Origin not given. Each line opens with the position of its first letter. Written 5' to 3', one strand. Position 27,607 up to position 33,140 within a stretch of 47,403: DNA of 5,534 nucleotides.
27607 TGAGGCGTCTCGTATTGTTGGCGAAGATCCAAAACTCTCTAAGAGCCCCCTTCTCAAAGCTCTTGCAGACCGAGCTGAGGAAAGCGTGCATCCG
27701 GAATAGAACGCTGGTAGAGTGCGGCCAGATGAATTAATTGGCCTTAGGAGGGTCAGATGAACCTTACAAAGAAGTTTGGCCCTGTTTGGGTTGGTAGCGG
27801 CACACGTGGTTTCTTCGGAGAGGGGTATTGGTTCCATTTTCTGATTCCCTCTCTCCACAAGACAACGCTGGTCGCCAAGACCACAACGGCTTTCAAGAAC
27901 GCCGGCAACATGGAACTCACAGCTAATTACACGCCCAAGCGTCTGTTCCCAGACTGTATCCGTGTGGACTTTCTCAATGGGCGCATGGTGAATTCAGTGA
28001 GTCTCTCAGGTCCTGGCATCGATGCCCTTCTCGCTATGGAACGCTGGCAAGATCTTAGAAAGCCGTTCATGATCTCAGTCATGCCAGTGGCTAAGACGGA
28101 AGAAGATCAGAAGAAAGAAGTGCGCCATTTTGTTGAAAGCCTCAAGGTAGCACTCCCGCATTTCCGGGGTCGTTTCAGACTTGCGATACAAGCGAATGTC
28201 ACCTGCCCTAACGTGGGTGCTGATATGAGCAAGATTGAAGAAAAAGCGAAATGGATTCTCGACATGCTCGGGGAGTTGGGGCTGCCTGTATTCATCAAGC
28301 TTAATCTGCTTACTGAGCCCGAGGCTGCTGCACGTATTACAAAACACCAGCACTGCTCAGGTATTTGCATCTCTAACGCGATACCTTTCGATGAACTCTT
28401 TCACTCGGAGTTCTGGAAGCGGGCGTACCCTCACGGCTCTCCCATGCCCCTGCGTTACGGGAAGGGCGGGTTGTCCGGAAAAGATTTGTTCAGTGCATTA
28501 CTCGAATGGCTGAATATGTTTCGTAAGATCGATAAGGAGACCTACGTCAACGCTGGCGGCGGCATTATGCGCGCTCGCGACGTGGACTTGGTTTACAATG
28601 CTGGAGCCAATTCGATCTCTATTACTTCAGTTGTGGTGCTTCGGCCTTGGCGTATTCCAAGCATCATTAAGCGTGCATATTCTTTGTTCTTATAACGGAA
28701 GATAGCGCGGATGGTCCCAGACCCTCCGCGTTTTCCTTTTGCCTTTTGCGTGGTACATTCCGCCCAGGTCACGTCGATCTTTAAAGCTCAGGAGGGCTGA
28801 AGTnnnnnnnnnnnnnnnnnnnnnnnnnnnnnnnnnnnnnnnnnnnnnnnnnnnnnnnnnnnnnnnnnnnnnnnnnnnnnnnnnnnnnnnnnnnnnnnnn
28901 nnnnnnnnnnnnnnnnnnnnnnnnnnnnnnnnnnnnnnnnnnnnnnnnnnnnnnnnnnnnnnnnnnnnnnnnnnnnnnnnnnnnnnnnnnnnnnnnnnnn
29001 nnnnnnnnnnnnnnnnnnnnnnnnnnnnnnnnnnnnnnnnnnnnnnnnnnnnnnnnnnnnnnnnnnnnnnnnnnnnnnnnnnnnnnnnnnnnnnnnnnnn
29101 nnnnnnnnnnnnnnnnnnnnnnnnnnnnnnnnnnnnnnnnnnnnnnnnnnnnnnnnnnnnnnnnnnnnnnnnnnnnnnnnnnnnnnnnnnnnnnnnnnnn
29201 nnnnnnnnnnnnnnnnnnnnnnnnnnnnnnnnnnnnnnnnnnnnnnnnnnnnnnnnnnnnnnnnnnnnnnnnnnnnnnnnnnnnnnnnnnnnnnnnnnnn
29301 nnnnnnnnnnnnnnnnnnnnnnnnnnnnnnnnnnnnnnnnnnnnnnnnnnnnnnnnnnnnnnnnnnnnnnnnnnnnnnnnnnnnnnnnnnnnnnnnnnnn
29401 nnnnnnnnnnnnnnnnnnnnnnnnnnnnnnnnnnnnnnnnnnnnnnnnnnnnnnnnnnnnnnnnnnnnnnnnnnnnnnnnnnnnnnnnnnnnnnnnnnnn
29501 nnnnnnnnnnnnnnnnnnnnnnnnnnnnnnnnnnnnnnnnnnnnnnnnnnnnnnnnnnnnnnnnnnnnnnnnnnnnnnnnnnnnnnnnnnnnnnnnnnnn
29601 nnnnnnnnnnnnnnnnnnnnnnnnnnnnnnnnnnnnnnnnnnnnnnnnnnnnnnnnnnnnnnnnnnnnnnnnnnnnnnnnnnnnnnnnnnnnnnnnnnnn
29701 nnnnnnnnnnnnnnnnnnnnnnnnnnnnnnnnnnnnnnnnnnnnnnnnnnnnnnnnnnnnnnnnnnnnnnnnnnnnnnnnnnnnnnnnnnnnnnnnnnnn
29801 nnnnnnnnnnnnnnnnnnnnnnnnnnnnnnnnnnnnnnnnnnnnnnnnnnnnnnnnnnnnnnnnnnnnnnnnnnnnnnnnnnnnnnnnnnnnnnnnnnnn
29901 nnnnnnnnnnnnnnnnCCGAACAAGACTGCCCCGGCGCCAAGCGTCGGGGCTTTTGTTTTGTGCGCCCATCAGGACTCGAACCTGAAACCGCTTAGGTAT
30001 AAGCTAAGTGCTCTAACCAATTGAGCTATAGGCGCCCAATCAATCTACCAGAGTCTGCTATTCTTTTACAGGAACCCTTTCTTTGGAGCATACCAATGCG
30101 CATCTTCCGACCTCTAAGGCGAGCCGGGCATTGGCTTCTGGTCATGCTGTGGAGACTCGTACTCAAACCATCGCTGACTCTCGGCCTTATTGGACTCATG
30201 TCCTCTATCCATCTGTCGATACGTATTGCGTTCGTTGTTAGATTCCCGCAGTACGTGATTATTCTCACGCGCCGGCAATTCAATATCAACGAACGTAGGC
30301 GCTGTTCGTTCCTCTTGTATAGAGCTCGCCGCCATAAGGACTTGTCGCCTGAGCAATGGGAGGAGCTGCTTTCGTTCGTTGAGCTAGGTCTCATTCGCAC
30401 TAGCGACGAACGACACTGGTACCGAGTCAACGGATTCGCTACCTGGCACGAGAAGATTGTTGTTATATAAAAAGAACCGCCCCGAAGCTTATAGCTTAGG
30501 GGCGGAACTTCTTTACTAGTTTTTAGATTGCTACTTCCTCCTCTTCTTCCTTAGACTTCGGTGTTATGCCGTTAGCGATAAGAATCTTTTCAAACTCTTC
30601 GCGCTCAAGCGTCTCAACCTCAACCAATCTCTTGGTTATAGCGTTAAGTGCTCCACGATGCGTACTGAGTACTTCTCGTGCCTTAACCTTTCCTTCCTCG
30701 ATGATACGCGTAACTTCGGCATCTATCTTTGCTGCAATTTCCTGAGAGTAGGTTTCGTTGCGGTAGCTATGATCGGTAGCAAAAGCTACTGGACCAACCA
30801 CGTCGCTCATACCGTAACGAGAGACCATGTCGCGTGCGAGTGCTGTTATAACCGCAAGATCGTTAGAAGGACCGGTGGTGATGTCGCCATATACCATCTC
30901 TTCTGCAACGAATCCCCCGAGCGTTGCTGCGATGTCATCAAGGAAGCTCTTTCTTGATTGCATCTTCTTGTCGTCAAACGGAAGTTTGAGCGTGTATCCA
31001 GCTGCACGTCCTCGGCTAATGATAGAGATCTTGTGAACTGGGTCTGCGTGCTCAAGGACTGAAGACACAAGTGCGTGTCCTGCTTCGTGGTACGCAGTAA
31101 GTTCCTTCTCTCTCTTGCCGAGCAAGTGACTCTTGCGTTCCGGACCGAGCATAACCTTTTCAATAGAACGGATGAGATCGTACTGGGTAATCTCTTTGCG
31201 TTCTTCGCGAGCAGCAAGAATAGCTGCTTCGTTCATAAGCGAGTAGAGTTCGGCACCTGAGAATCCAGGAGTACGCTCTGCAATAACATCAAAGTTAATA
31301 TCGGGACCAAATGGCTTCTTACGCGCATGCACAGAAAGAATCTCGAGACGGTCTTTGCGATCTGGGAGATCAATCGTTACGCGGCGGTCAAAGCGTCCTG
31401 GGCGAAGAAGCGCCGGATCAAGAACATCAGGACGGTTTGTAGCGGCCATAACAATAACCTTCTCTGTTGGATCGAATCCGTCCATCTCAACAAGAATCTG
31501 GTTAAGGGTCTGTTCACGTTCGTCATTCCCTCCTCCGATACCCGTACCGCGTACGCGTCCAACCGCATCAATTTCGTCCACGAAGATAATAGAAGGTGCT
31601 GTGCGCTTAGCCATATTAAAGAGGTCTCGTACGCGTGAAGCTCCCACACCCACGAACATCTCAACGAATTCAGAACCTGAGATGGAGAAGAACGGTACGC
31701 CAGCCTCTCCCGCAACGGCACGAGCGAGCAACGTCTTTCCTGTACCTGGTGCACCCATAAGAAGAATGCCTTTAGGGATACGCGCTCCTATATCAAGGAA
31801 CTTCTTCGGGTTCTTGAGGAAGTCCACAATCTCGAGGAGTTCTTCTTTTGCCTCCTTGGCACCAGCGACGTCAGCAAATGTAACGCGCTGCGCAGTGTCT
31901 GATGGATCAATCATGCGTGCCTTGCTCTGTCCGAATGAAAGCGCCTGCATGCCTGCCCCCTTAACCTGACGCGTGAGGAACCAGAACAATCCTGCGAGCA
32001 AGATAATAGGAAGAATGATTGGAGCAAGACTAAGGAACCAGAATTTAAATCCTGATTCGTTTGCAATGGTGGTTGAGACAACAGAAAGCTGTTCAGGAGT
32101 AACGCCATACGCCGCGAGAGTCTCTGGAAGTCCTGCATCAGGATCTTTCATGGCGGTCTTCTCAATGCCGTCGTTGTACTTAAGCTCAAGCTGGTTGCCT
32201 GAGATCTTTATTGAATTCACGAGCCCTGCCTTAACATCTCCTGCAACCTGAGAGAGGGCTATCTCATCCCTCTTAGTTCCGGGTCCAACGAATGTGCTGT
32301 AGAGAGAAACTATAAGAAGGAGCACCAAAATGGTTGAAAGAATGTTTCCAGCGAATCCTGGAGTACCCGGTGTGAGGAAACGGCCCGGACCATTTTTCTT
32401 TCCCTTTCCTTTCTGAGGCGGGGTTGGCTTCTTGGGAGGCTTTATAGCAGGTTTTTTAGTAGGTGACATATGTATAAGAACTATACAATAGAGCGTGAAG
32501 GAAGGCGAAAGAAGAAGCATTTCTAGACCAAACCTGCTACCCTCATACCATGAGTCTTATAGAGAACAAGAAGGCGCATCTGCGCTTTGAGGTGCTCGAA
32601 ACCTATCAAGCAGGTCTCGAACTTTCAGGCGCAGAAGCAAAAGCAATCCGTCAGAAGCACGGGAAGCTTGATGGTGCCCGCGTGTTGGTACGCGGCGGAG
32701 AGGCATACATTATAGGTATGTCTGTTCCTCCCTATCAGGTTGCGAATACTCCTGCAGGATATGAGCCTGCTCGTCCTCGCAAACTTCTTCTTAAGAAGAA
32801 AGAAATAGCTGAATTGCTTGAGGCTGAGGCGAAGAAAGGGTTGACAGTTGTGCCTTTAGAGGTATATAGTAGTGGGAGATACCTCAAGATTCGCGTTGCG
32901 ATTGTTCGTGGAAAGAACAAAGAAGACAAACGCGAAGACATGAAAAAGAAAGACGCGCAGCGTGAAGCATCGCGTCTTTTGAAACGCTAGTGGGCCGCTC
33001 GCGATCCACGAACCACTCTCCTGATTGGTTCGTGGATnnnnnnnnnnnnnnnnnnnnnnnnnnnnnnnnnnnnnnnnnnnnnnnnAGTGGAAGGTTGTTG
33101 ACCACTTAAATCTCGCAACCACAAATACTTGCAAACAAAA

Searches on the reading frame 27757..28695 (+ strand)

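Call 59: search_protein_families(library=pfam, max_evalue=0.001, proteins=[window:27757-28695:+])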
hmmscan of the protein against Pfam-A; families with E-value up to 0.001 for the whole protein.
window:27757-28695:+ (312 aa): 1 family
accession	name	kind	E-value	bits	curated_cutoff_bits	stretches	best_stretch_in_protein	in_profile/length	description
PF01180.27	DHO_dh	-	1.4e-10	41.3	27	1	70-304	58-284/291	Dihydroorotate dehydrogenase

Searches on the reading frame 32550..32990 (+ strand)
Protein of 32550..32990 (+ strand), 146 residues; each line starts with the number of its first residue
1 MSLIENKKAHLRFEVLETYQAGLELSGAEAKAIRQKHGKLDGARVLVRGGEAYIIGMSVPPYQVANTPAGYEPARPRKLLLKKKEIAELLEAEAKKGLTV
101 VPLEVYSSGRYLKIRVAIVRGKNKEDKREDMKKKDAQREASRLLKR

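Call 10: find_related_loci(query=window:32550-32990:+, collection=genome_contigs, flank=10000)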
Query window:32550-32990:+ (146 aa) in genome_contigs; peptide patterns used: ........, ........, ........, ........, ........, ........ (x = any residue, [..] = any of these).
353 stretches matched a pattern; 78 encode a relative of the query (tblastn E <= 1e-3); 78 distinct loci.
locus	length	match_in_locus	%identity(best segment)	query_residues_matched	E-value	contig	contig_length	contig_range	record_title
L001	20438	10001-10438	73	1-146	3e-69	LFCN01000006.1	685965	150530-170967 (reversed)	MAG: Parcubacteria bacterium C7867-004 C7867_00001, whole genome shotgun sequence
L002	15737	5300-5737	75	1-146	6e-68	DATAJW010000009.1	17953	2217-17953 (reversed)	MAG TPA_asm: Candidatus Paceibacterota bacterium isolate SMAG_U6922 k141_53357, whole genome shotgun sequence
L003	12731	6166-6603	70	1-146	7e-66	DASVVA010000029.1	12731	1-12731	MAG TPA_asm: Candidatus Paceibacterota bacterium isolate SMAG_U3331 k141_156597, whole genome shotgun sequence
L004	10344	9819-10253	70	1-145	4e-65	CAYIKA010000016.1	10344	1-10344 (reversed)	MAG TPA_asm: uncultured Candidatus Saccharibacteria bacterium isolate ERP119705_co21_69 genome assembly, contig: NODE_82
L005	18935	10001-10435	65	1-145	2e-63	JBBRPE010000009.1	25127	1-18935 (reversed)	MAG: Candidatus Paceibacteria bacterium isolate La1_metabat2.398 LA1C_B2.398_k141_789133L_25127_cov_14.1548, whole genom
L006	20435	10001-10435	65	1-145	8e-60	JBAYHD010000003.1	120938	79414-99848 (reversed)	MAG: Candidatus Paceibacterota bacterium isolate SO_2016_GW1_141 scaffold00341_OW334_2016, whole genome shotgun sequence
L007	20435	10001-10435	64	1-145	1e-58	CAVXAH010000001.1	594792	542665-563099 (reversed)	MAG: uncultured bacterium isolate MFD01275.bin.1.77 genome assembly, contig: contig_4149, whole genome shotgun sequence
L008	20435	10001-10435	63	1-145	2e-55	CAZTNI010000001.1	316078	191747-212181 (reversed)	MAG TPA_asm: uncultured Candidatus Saccharibacteria bacterium isolate SRP292972_co1_97 genome assembly, contig: NODE_45_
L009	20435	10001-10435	59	1-145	4e-53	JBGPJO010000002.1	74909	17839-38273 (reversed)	MAG: Candidatus Paceibacteria bacterium isolate OBJ_0618_7090110_307 k141_5804735_length_74909_cov_16.0067, whole genome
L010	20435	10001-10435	57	1-145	5e-52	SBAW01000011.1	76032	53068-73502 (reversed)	MAG: bacterium isolate Bin_17_1 Hy_contig2412, whole genome shotgun sequence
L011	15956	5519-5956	58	1-146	6e-52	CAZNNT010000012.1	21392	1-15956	MAG TPA_asm: uncultured Candidatus Saccharibacteria bacterium isolate SRP090828_co3_7 genome assembly, contig: NODE_373_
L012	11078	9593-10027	57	1-145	5e-52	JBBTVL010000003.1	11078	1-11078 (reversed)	MAG: Patescibacteria group bacterium isolate H51-bin144_1 H51_bin144_1_000000000003, whole genome shotgun sequence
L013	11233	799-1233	57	1-145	3e-51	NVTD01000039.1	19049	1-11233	MAG: Candidatus Wolfebacteria bacterium isolate NORP124 Contig_source1383C_23578, whole genome shotgun sequence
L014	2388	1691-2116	56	1-142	4e-51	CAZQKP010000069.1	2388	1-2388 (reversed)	MAG TPA_asm: uncultured Candidatus Saccharibacteria bacterium isolate SRP273308_co1_145 genome assembly, contig: NODE_13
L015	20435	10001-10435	57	1-145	2e-50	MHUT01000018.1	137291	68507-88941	MAG: Candidatus Yonathbacteria bacterium RIFCSPHIGHO2_02_FULL_44_14 rifcsphigho2_02_scaffold_653, whole genome shotgun s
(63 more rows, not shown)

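Call 32: search_protein_families(library=pfam, proteins=[L003:7170-7895:-, L003:7885-8496:-], max_evalue=0.01)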
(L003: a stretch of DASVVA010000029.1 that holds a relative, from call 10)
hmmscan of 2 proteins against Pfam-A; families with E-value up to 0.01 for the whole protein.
L003:7170-7895:- (241 aa): 4 families
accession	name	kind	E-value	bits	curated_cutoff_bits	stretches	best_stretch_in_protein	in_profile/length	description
PF02678.22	Pirin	-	2.4e-32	111.6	26.1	1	22-126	11-108/108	Pirin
PF17954.7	Pirin_C_2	-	2.2e-20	73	22.9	1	153-238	2-86/86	Quercetinase C-terminal cupin domain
PF07883.17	Cupin_2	-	1e-07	32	27.2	1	55-123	5-68/70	Cupin domain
PF05899.18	Cupin_3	-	0.00098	19.2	23.5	0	70-106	27-62/74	EutQ-like cupin domain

L003:7885-8496:- (203 aa): 1 family
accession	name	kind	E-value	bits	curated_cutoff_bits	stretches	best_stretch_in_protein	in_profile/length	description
PF02589.21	LUD_dom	-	1.5e-32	113.3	22.6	1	10-174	1-163/189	LUD domain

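Call 47: find_encoding_contigs(protein=window:32550-32990:+, flank=10000, max_places=10)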
Protein window:32550-32990:+ (146 aa): 1 contig read that carries it; 1 place shown.
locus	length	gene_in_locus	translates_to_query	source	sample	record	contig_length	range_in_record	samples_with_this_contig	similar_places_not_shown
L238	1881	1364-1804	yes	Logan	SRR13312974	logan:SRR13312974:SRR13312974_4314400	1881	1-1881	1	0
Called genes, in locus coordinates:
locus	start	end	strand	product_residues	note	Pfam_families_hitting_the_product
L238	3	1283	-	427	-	?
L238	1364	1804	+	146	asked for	PF01668:SmpB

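Call 64: search_protein_families(library=pfam, max_evalue=0.001, proteins=[L003:11119-12324:-, L003:10161-11030:-])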
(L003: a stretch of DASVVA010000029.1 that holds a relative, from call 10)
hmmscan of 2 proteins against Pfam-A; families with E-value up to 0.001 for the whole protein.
L003:11119-12324:- (401 aa): 0 families

L003:10161-11030:- (289 aa): 0 families
